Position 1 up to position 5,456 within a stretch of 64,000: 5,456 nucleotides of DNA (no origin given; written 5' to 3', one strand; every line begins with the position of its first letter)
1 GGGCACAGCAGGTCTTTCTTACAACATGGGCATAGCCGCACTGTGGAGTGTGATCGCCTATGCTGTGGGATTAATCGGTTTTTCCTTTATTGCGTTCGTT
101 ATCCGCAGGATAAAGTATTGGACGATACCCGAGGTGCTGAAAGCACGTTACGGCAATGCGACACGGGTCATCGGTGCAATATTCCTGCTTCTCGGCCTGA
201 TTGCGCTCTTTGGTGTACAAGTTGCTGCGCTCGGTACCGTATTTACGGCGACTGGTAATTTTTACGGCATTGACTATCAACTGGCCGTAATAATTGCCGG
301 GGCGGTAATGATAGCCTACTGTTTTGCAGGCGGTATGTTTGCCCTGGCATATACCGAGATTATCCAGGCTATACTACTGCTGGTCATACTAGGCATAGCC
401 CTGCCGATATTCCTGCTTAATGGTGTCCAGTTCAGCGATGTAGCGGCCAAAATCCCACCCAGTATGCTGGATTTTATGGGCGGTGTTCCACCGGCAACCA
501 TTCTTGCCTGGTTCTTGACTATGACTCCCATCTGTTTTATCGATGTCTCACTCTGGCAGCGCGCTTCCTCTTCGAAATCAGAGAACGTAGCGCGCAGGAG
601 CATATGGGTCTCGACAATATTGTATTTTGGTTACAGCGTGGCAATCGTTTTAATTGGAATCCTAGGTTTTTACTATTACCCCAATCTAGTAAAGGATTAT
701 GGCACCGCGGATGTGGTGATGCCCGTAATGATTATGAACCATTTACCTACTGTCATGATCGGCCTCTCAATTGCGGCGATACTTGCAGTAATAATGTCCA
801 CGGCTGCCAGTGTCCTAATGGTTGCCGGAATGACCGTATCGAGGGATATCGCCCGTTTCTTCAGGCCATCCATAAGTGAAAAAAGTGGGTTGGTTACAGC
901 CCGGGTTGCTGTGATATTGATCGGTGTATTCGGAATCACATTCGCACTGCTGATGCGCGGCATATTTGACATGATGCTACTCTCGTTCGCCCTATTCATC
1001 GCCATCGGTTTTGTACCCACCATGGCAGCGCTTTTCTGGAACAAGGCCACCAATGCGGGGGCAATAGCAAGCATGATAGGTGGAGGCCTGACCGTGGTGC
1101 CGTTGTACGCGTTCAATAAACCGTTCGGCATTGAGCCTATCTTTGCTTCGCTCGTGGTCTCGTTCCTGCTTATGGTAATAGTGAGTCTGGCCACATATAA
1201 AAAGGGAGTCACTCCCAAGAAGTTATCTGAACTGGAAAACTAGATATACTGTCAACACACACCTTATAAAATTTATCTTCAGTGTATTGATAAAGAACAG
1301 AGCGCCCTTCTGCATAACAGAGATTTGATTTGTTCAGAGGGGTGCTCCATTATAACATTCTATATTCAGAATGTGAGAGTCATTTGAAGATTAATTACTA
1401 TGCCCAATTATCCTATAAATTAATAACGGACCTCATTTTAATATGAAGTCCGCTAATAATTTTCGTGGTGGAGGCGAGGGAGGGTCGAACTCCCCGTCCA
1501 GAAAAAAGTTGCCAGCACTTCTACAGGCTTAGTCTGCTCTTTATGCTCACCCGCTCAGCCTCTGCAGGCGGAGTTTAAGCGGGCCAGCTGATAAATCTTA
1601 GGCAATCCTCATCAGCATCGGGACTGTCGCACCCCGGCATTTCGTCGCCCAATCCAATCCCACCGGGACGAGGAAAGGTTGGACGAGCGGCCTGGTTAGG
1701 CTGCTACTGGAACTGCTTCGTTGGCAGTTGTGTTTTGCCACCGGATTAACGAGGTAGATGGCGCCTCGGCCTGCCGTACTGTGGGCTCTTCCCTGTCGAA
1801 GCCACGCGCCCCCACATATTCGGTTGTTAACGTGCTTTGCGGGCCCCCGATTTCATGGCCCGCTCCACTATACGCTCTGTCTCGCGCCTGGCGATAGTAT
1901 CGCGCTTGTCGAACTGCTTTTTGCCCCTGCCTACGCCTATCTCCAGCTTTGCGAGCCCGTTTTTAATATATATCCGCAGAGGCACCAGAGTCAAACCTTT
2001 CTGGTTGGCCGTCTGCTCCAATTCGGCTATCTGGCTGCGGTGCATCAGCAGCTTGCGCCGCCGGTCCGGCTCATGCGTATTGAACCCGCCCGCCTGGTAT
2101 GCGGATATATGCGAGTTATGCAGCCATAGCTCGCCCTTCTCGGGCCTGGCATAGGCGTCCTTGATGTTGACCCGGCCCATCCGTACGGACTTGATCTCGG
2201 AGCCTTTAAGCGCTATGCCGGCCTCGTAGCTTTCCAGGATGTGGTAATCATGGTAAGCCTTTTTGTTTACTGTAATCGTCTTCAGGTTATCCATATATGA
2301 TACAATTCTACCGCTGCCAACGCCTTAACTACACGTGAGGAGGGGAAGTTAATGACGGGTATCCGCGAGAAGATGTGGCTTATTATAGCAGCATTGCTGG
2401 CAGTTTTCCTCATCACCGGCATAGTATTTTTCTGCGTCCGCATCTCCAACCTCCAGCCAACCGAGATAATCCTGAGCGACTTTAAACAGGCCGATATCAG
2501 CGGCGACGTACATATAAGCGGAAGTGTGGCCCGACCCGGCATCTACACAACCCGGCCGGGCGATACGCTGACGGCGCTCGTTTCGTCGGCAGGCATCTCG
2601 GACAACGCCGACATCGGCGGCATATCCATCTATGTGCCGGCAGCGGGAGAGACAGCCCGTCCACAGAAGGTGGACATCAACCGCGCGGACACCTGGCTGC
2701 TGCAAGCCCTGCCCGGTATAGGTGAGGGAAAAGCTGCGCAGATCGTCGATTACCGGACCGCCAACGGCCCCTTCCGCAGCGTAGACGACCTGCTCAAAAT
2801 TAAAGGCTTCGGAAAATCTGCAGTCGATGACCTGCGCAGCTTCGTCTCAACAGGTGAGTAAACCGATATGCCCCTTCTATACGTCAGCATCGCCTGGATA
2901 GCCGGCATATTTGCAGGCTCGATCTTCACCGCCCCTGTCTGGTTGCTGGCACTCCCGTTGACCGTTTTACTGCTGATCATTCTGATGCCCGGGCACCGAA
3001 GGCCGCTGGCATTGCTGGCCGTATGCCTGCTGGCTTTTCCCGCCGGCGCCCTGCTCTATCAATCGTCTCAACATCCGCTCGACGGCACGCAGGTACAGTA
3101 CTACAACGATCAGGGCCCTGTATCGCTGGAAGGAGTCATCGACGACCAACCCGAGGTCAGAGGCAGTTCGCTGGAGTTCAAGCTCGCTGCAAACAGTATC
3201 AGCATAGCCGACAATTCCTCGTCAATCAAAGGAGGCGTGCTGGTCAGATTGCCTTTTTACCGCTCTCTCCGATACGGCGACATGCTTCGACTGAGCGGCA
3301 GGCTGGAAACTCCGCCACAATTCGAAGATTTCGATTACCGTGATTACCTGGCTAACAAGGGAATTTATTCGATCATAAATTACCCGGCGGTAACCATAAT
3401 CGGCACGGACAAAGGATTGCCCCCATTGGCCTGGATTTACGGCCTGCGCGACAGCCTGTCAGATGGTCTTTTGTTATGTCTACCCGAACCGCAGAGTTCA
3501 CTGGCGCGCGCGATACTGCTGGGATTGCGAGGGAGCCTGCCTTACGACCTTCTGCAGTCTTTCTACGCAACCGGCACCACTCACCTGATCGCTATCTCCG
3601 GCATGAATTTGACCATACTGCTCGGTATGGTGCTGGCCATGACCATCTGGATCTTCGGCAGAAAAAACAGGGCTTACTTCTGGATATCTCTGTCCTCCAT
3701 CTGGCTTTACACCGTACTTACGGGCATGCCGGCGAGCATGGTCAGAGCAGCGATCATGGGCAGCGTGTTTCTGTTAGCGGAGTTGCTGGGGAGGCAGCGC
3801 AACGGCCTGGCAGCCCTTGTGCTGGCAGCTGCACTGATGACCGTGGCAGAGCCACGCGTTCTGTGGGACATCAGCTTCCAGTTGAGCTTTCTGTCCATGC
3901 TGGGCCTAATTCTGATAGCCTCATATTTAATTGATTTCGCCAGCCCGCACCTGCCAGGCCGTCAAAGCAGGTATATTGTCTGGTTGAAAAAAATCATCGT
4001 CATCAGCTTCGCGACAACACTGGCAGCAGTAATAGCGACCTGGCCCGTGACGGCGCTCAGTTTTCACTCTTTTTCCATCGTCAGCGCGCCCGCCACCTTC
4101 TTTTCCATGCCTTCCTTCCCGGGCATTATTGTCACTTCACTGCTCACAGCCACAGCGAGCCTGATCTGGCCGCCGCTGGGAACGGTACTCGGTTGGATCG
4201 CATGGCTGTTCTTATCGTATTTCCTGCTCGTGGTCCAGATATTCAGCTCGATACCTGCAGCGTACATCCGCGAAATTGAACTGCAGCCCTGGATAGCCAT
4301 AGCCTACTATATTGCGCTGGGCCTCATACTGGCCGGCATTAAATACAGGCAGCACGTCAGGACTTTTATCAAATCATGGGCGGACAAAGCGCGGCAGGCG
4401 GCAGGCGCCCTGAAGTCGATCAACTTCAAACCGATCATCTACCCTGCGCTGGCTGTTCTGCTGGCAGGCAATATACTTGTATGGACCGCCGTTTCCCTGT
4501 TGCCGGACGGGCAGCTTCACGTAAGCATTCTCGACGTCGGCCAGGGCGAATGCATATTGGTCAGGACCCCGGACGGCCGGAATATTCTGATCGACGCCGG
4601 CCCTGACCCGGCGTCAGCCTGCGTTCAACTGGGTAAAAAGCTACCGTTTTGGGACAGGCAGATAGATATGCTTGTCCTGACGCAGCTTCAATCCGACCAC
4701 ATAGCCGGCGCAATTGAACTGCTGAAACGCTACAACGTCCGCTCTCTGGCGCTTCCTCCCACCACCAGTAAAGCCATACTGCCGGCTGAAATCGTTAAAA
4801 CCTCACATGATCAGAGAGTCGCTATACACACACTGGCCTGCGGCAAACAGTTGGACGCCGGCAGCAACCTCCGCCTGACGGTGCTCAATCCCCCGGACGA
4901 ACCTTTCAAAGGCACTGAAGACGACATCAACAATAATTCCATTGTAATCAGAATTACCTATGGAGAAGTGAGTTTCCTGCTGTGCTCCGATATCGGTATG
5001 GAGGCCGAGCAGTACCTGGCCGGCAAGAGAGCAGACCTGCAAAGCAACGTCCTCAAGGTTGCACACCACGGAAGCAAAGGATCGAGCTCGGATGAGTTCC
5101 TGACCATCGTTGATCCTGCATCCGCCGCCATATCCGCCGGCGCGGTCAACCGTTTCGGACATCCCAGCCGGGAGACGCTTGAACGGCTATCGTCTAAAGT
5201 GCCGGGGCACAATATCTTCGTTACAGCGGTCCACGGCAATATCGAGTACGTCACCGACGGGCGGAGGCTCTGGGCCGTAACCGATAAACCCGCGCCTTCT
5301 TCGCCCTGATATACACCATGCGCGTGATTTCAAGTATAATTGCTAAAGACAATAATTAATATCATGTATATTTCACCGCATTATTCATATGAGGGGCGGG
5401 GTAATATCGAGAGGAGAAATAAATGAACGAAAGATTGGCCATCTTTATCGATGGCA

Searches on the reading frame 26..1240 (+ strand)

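Call 24: search_protein_families(library=pfam, proteins=[window:26-1240:+], max_evalue=0.00001)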
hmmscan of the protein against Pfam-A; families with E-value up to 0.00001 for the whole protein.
window:26-1240:+ (405 aa): 1 family
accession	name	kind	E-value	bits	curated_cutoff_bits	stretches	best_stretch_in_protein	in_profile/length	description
PF00474.23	SSF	-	1.6e-26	93.6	22.8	1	5-353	42-406/406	Sodium:solute symporter family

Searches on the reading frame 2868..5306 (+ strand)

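Call 24: search_protein_families(library=pfam, proteins=[window:2868-5306:+], max_evalue=0.00001)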
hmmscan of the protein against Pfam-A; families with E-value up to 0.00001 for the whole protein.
window:2868-5306:+ (813 aa): 4 families
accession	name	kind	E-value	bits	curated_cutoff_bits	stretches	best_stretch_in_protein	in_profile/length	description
PF03772.21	Competence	-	6.5e-50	170.4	23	1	216-490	1-266/270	Competence protein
PF13567.11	DUF4131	-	6.5e-27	94.7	31.6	1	22-172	5-159/165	Domain of unknown function (DUF4131)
PF00753.33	Lactamase_B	-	4.4e-13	50.1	22.7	1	556-757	2-194/196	Metallo-beta-lactamase superfamily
PF12706.13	Lactamase_B_2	-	1.7e-08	34.7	27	1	571-710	1-144/200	Beta-lactamase superfamily domain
